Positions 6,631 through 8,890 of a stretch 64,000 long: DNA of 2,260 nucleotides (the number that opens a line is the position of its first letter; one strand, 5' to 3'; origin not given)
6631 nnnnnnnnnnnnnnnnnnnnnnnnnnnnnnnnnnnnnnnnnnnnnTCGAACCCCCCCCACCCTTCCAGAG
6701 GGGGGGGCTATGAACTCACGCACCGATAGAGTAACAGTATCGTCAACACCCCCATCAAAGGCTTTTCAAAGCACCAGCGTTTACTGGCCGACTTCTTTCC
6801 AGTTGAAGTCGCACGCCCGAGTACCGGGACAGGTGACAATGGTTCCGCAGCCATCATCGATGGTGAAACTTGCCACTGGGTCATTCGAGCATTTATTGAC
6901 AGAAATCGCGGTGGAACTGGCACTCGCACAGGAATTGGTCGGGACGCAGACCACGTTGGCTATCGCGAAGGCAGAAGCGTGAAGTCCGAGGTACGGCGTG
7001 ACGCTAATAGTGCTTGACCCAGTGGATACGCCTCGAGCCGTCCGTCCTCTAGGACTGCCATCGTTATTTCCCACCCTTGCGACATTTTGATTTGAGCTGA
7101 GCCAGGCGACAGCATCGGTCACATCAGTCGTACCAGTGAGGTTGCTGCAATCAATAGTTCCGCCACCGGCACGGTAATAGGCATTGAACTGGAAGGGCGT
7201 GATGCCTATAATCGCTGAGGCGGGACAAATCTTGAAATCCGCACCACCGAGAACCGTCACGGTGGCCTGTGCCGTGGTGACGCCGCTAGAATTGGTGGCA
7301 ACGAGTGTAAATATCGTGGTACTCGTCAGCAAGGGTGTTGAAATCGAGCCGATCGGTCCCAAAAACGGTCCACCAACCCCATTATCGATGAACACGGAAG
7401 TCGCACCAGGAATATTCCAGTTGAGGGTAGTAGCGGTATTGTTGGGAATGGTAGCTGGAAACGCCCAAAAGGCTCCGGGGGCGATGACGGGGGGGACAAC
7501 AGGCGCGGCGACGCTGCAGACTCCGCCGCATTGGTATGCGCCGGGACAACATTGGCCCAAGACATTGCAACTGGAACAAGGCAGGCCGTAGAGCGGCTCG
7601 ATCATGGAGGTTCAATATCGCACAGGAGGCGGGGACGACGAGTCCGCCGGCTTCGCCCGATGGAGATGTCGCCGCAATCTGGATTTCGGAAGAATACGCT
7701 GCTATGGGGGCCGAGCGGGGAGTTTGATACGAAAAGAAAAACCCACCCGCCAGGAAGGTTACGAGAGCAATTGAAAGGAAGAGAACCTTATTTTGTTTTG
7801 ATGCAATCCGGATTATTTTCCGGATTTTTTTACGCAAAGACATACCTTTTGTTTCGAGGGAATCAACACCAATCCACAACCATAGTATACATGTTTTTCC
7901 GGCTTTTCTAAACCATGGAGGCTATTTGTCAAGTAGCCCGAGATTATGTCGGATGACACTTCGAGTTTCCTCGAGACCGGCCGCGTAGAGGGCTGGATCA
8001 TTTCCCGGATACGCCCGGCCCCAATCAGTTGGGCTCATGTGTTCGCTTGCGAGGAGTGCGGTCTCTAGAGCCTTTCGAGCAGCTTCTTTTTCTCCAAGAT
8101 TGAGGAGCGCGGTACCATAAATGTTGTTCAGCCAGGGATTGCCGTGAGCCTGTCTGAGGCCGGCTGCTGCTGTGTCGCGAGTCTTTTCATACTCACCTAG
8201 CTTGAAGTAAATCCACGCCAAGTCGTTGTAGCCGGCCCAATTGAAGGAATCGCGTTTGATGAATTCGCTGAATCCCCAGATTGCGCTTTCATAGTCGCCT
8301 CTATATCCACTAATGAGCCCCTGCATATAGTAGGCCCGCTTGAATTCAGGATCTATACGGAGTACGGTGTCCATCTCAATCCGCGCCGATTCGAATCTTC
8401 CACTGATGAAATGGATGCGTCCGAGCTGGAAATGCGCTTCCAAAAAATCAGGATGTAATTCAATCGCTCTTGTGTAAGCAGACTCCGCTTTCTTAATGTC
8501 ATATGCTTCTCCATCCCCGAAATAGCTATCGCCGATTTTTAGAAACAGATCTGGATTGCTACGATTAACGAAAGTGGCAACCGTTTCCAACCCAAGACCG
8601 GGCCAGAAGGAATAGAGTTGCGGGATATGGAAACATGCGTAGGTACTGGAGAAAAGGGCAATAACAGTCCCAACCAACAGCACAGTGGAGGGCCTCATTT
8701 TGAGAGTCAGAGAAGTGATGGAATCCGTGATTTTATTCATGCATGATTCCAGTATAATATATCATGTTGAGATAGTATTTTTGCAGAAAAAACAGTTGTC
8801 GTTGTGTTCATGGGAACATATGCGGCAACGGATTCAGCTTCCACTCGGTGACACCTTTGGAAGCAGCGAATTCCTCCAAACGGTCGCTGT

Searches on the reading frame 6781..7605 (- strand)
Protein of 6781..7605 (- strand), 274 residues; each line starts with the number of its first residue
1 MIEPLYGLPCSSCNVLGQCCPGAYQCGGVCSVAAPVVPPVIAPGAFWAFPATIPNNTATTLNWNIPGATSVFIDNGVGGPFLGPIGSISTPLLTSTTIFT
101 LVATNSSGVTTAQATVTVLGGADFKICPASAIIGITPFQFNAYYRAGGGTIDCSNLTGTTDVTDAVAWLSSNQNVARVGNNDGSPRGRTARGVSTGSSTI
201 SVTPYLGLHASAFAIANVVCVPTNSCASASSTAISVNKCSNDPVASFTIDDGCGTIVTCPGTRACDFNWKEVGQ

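Call 3: search_protein_families(library=pfam, proteins=[window:6781-7605:-], max_evalue=0.01)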
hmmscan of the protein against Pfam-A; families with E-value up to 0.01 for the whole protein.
window:6781-7605:- (274 aa): 1 family
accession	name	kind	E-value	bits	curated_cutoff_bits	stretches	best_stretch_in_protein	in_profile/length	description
PF02368.24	Big_2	-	0.00045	20.6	22.8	1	147-203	16-67/79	Bacterial Ig-like domain (group 2)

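Call 4: search_protein_families(library=ncbifam, proteins=[window:6781-7605:-], max_evalue=0.01)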
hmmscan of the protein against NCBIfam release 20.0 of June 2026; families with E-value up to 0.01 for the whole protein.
window:6781-7605:- (274 aa): 0 families

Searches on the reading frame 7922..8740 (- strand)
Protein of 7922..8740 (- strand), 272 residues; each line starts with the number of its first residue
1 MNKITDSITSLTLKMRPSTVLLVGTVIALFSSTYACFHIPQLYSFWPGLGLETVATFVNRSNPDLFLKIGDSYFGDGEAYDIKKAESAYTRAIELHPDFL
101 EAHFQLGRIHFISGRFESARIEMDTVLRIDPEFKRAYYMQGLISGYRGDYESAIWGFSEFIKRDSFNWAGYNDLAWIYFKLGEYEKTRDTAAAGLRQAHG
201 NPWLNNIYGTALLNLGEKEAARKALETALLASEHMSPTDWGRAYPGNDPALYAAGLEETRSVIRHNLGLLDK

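Call 3: search_protein_families(library=pfam, proteins=[window:7922-8740:-], max_evalue=0.01)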
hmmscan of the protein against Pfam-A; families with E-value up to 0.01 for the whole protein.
window:7922-8740:- (272 aa): 15 families
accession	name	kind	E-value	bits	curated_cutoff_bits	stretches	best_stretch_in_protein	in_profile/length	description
PF13431.12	TPR_17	-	2e-18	65.5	24.4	2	88-120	1-33/34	Tetratricopeptide repeat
PF07719.23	TPR_2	-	1e-17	63.1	27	1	101-132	2-33/34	Tetratricopeptide repeat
PF13432.12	TPR_16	-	4.9e-16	59.3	32.7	2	81-131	12-62/65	Tetratricopeptide repeat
PF14559.12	TPR_19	-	1.2e-14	54.8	25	1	79-138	4-63/68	Tetratricopeptide repeat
PF13181.12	TPR_8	-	1.7e-14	53.1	25.7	0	101-132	2-33/34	Tetratricopeptide repeat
PF00515.34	TPR_1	-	3.9e-12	45.9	27.8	0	170-186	3-19/34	Tetratricopeptide repeat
PF13428.12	TPR_14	-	1.5e-10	41.1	23.5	0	81-109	16-44/44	Tetratricopeptide repeat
PF13414.12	TPR_11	-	2.3e-10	40.4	26.8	1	87-111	15-39/42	TPR repeat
PF13174.12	TPR_6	-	1.9e-08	34.8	26.3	0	65-98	2-32/33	Tetratricopeptide repeat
PF13371.12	TPR_9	-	9.1e-07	29.2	35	1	80-132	9-61/73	Tetratricopeptide repeat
PF13374.12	TPR_10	-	0.00022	21.6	27.5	0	171-185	5-19/42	Tetratricopeptide repeat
PF13424.12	TPR_12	-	0.00036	21.1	30.1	0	92-130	29-75/77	Tetratricopeptide repeat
PF12895.13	ANAPC3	-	0.0031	18.2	27.2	0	174-227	29-81/82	Anaphase-promoting complex, cyclosome, subunit 3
PF24575.1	TPR_Slam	-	0.0074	17.1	35.2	0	81-120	62-101/104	Surface lipoprotein assembly modifier, N-terminal TPR repeats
PF23914.1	TPR_CcmH_CycH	-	0.0093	16.2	42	0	81-159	65-146/158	Cytochrome c-type biogenesis protein H TPR domain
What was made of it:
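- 7922..8740 (-): TPR-repeat protein with an N-terminal hydrophobic helix; conserved accessory gene of the cassette. Multiple TPR Pfam families (call 3).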

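Call 4: search_protein_families(library=ncbifam, proteins=[window:7922-8740:-], max_evalue=0.01)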
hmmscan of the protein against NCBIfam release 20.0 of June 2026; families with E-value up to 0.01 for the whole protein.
window:7922-8740:- (272 aa): 15 families
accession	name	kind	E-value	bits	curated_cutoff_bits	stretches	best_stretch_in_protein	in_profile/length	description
TIGR02917.1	PEP_TPR_lipo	equivalog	1e-16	60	312.2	1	81-229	140-288/899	XrtA/PEP-CTERM system TPR-repeat protein PrsT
NF040959.1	MamA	equivalog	6.9e-10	38.7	200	1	58-185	66-190/204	magnetosome protein MamA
TIGR02521.1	type_IV_pilW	equivalog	2.4e-09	37.1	154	1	147-233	44-130/234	type IV pilus biogenesis/stability protein PilW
NF008391.2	PRK11189.1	equivalog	7.7e-08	32.2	250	1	85-228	84-221/297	lipoprotein NlpI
NF011886.0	PRK15359.1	equivalog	4.1e-07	29.9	146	1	124-233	17-123/144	type III secretion system chaperone protein SscB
NF033762.1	social_mot_Tgl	equivalog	5e-07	29.3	225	1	80-191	45-159/252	social motility TPR repeat lipoprotein Tgl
TIGR02552.1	LcrH_SycD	equivalog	7.9e-07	28.9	104.8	0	146-232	30-116/136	SycD/LcrH family type III secretion system chaperone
TIGR00990.1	3a0801s09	subfamily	3.6e-06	25.9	757.25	0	123-229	388-494/615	mitochondrial import receptor subunit TOM70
NF033920.0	C39_PA2778_fam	equivalog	2.5e-05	23.8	150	0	153-229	175-251/255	PA2778 family cysteine peptidase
NF047371.1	FlcA_CTERM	equivalog_domain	7.8e-05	21.3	300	0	65-153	440-526/646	periplasmic flagellar collar protein FlcA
NF033758.1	gliding_GltE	equivalog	0.00011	21.3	225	1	58-162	217-318/411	adventurous gliding motility TPR repeat lipoprotein GltE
TIGR04510.1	mod_pep_cyc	subfamily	0.0005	18.7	400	1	81-233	413-567/814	putative peptide modification system cyclase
NF052415.1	T3SS_chap_SctY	equivalog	0.00065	20.2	70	0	174-229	12-67/106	type III secretion apparatus assembly chaperone SctY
TIGR02795.1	tol_pal_ybgF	equivalog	0.0083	16.7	90.1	0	136-163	4-31/119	tol-pal system protein YbgF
NF008757.0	PRK11788.1-5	equivalog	0.0094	15.1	363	0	106-231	186-311/388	lipopolysaccharide assembly protein LapB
